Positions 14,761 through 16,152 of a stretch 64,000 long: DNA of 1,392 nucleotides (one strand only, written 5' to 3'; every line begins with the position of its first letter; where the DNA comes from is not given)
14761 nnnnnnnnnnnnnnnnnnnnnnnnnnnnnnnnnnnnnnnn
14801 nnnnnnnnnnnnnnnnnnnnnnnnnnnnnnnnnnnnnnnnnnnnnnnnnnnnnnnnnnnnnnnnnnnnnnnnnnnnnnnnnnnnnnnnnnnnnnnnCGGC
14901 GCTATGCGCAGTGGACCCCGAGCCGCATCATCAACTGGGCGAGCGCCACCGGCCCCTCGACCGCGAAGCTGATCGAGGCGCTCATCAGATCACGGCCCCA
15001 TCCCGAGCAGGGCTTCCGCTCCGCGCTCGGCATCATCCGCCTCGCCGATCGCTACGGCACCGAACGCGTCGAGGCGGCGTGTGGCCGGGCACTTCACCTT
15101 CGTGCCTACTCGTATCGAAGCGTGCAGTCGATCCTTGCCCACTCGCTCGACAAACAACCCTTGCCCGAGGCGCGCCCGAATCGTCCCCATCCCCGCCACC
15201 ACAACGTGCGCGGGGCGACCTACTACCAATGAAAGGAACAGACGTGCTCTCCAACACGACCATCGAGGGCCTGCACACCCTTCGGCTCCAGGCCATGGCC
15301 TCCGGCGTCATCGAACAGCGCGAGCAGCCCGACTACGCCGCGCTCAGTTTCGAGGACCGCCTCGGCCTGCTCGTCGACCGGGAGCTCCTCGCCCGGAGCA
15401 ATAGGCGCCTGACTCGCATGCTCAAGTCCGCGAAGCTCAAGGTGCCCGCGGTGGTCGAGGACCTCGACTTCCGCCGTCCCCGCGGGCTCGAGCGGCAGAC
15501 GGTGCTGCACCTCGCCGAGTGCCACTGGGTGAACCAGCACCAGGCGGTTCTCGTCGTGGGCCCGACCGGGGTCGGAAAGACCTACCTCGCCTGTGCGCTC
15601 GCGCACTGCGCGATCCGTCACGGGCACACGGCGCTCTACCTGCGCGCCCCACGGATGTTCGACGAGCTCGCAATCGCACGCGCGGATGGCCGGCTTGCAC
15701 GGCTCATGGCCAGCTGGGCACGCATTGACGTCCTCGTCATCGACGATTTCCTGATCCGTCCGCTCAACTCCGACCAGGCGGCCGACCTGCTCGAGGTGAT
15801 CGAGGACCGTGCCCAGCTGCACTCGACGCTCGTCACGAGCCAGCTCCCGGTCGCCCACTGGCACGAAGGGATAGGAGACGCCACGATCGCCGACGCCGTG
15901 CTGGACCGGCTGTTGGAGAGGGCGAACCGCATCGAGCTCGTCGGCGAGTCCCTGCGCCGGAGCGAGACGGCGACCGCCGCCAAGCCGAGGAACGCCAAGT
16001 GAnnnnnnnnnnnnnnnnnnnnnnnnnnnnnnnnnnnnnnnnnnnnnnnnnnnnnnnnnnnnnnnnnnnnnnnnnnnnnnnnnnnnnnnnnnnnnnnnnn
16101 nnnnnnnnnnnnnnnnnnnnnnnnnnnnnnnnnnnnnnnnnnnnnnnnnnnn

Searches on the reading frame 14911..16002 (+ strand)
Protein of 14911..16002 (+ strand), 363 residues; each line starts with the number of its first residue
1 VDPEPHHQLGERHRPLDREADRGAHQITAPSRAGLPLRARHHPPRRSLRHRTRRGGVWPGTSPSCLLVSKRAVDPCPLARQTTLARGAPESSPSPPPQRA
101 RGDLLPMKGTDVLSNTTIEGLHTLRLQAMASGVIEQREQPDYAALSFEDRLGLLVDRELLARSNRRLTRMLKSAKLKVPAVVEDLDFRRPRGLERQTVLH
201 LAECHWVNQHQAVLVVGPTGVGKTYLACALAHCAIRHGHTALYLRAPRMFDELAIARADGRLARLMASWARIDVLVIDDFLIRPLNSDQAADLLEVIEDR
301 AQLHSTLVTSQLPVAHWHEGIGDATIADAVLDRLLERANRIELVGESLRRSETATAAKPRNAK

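Call 33: search_protein_families(library=pfam, proteins=[window:14911-16002:+], max_evalue=0.001)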
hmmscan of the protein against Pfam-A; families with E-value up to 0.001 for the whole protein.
window:14911-16002:+ (363 aa): 7 families
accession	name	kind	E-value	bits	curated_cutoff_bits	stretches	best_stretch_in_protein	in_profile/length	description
PF01695.23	IstB_IS21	-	2.4e-66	224.1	24.1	1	121-353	3-235/238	IstB-like ATP binding protein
PF20720.3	nSTAND3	-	1.4e-05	25.3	27.2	1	207-253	14-60/155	Novel STAND NTPase 3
PF00308.24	Bac_DnaA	-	2.8e-05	24.8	23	1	209-280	33-106/162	Bacterial DnaA ATPAse domain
PF13481.12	AAA_25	-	5.4e-05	23.3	27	1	201-243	25-65/195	AAA domain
PF13191.12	AAA_16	-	0.00027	21.9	32.6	1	194-268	8-85/167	AAA ATPase domain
PF02562.22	PhoH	-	0.00027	20.9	27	1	206-239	15-48/205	PhoH-like protein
PF00004.35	AAA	-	0.00028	21.8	21.2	1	213-280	1-66/131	ATPase family associated with various cellular activities (AAA)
